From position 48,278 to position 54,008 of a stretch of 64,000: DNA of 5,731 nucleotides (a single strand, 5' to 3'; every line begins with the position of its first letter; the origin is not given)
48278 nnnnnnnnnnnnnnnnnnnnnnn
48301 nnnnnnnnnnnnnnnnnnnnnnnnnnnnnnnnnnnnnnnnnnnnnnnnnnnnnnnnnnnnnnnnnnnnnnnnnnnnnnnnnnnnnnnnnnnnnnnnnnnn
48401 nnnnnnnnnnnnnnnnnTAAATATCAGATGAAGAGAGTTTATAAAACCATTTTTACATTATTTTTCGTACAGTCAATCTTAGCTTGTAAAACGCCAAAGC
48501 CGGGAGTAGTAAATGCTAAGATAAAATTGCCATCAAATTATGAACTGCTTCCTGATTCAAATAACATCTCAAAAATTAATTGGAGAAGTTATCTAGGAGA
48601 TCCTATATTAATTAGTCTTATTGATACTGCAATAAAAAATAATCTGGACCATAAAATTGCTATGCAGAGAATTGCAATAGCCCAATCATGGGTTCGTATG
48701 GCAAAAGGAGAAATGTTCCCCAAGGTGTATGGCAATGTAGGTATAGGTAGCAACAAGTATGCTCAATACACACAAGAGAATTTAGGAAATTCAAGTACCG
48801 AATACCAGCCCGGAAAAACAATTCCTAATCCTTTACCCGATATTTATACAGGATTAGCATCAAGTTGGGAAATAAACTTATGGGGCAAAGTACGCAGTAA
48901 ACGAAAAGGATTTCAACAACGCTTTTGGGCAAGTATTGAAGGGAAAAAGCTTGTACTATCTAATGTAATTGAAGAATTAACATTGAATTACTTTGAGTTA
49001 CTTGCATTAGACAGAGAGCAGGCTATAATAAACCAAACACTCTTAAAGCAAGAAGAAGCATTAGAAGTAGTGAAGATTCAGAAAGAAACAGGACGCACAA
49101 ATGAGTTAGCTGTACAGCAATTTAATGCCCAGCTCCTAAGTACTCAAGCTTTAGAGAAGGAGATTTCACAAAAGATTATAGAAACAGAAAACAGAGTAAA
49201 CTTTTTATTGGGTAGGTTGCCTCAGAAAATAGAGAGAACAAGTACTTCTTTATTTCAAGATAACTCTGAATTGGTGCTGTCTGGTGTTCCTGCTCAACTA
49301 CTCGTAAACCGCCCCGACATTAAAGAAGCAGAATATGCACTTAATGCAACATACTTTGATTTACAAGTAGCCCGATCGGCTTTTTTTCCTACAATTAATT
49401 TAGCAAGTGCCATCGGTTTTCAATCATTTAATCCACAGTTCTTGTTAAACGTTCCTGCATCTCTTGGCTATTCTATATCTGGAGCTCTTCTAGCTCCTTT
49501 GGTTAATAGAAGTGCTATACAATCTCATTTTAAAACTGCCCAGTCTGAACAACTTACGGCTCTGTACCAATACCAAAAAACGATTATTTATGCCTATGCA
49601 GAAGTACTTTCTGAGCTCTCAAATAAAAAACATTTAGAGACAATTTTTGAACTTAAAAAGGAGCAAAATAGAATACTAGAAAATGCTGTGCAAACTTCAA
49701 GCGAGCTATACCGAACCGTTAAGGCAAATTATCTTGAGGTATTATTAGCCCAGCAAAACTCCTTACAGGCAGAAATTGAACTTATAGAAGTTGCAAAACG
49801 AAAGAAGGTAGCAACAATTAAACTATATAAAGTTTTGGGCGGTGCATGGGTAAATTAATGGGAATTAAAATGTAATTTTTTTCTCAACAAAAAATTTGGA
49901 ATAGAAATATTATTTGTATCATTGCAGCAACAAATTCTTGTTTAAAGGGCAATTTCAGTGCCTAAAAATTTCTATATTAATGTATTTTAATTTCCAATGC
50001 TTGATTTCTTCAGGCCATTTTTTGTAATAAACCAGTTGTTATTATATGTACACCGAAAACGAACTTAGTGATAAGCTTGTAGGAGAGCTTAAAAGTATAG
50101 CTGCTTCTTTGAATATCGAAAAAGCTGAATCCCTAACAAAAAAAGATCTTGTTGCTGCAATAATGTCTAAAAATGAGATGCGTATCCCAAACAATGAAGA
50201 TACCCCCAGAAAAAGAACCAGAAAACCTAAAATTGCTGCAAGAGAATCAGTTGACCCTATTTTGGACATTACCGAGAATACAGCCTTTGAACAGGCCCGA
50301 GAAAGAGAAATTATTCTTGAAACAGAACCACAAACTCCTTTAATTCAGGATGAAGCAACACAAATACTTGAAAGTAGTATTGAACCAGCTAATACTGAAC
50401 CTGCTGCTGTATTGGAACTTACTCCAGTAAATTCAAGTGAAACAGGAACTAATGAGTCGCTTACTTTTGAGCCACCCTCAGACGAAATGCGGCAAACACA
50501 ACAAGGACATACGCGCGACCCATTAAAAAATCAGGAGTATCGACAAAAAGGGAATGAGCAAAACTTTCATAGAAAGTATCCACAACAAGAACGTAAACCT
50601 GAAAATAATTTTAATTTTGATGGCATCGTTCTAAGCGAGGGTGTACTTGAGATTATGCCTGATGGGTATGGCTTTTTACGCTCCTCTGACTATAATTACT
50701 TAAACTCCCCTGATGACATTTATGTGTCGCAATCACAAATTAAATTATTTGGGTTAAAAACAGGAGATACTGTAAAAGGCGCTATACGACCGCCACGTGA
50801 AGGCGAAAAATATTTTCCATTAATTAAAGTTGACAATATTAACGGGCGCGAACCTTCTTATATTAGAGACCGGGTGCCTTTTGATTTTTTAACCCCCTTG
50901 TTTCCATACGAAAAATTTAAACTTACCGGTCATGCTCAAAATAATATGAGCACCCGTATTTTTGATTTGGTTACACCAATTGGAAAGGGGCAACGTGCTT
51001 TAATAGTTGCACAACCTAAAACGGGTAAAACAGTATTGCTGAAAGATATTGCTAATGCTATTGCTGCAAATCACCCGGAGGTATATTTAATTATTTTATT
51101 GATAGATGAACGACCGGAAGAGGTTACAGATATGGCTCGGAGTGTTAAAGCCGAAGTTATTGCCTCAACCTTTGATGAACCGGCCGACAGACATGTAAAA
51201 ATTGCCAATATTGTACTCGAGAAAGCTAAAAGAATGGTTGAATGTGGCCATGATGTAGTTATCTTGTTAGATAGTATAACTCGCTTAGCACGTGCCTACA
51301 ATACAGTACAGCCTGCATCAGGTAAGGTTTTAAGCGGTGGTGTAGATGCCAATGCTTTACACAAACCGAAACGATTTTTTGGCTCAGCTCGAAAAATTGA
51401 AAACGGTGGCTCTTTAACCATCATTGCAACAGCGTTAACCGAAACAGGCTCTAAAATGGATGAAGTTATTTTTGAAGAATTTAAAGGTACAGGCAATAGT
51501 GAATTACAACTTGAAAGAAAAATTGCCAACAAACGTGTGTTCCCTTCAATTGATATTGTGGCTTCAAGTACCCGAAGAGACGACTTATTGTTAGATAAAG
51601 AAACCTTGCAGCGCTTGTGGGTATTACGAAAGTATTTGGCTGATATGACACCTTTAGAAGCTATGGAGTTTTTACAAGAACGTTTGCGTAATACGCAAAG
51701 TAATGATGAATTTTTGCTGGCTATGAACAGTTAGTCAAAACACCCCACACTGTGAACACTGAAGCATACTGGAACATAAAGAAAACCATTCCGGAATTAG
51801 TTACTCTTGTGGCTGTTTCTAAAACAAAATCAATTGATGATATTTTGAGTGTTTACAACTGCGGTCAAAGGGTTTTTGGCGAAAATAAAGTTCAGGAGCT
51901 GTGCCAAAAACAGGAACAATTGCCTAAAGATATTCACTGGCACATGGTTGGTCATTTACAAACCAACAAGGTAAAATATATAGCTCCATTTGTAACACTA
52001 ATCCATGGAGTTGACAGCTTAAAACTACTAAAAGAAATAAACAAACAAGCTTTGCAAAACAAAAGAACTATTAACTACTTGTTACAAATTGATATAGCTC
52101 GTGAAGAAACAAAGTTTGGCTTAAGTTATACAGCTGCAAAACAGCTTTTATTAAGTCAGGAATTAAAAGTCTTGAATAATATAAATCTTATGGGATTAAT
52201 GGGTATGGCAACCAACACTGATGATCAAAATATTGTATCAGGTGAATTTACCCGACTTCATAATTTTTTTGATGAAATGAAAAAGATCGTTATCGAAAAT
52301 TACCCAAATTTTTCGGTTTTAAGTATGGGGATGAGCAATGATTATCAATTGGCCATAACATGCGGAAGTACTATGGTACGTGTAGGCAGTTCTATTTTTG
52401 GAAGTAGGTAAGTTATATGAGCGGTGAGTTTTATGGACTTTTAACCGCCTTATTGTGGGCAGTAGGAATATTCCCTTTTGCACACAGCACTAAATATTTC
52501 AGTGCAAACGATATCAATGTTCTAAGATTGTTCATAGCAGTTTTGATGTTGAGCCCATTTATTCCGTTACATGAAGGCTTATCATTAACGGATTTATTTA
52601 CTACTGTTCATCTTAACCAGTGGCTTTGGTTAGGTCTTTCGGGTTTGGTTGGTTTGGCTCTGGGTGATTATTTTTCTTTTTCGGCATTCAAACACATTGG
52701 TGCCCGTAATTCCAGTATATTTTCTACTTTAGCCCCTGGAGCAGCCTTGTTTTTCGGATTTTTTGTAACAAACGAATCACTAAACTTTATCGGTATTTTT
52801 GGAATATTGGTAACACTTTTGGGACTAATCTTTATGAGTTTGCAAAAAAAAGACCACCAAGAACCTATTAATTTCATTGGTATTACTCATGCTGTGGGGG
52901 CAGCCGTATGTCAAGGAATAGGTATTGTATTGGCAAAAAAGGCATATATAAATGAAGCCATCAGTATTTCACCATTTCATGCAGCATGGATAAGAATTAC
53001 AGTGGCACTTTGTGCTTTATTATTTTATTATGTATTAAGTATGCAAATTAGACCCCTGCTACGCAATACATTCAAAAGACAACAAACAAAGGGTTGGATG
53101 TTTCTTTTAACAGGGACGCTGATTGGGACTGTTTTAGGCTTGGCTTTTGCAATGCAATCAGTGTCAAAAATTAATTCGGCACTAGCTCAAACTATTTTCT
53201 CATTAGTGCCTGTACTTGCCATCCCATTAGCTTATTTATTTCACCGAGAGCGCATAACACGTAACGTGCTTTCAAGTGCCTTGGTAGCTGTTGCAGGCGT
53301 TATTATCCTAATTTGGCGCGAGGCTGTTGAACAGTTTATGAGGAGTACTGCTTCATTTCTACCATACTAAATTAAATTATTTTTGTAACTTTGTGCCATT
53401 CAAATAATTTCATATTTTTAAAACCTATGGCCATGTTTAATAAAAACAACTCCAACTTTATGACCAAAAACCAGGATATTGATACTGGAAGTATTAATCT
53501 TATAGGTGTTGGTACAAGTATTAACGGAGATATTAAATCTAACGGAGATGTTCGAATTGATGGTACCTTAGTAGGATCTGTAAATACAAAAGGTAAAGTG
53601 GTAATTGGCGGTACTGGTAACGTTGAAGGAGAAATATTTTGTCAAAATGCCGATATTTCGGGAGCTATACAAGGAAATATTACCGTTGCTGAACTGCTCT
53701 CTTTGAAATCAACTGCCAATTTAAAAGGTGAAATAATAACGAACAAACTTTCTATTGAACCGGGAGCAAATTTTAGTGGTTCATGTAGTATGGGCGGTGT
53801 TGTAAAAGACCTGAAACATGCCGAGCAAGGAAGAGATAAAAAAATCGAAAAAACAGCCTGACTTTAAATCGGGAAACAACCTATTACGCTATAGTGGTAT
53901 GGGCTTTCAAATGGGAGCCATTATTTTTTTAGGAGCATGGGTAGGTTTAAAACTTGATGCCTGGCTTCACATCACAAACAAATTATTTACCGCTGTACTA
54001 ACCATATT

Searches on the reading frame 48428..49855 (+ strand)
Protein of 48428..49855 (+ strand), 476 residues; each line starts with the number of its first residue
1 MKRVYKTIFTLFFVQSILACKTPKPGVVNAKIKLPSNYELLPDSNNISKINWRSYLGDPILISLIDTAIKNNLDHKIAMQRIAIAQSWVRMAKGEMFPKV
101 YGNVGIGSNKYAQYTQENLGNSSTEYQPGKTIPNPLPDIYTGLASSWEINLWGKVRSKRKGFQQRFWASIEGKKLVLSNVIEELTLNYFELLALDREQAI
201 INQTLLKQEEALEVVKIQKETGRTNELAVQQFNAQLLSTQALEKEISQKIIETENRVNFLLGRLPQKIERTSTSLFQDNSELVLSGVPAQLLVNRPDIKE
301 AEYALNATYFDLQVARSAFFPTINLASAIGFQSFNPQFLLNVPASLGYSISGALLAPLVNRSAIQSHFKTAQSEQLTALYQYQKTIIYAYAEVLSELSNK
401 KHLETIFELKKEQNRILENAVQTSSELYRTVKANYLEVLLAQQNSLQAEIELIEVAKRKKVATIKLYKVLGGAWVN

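Call 10: search_protein_families(library=pfam, proteins=[window:48428-49855:+], max_evalue=0.00001)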
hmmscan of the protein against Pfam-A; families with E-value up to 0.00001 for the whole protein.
window:48428-49855:+ (476 aa): 1 family
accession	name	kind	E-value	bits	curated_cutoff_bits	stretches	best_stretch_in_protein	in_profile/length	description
PF02321.23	OEP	-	1.2e-30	107.2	22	2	64-262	4-187/187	Outer membrane efflux protein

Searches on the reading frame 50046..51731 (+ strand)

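Call 10: search_protein_families(library=pfam, proteins=[window:50046-51731:+], max_evalue=0.00001)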
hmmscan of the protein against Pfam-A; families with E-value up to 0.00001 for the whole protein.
window:50046-51731:+ (562 aa): 3 families
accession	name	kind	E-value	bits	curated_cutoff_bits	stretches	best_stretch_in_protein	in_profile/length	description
PF07497.18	Rho_RNA_bind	-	2.7e-34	117.2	27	1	198-270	2-72/73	Rho termination factor, RNA-binding domain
PF00006.31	ATP-synt_ab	-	7.1e-29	101.4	29.5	1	304-508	3-212/213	ATP synthase alpha/beta family, nucleotide-binding domain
PF07498.18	Rho_N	-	4.4e-06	27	24.9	1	6-41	1-36/43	Rho termination factor, N-terminal domain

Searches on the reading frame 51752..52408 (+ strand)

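Call 10: search_protein_families(library=pfam, proteins=[window:51752-52408:+], max_evalue=0.00001)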
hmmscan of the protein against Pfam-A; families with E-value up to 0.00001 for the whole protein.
window:51752-52408:+ (219 aa): 1 family
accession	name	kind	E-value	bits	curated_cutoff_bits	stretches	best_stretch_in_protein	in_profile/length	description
PF01168.26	Ala_racemase_N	-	4.3e-17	63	24.1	1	9-218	13-218/220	Alanine racemase, N-terminal domain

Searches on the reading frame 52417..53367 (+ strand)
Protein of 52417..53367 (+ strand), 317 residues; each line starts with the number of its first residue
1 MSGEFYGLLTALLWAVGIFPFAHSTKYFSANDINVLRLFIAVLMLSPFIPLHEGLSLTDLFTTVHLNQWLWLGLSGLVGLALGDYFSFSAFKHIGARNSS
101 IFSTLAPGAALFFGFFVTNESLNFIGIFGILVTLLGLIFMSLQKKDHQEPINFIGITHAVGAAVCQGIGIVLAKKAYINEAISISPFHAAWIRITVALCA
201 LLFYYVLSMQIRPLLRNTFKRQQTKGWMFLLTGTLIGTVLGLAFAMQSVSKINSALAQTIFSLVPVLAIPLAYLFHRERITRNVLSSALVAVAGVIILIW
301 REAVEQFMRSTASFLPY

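Call 10: search_protein_families(library=pfam, proteins=[window:52417-53367:+], max_evalue=0.00001)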
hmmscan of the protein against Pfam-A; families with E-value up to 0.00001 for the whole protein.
window:52417-53367:+ (317 aa): 1 family
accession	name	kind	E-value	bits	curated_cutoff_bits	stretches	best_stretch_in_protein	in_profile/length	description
PF00892.27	EamA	-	1.1e-34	120.1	28.2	2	2-141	2-134/135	EamA-like transporter family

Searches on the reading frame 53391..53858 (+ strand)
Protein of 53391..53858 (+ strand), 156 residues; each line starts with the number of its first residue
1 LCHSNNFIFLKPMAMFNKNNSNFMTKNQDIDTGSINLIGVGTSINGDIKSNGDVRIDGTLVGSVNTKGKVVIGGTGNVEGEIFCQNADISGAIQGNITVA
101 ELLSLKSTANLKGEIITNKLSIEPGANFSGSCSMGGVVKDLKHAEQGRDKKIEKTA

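Call 10: search_protein_families(library=pfam, proteins=[window:53391-53858:+], max_evalue=0.00001)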
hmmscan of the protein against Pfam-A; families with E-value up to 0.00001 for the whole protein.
window:53391-53858:+ (156 aa): 1 family
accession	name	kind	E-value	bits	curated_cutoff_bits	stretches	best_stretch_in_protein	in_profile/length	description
PF04519.19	Bactofilin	-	2.9e-29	101.7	27.9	1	37-132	2-97/98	Polymer-forming cytoskeletal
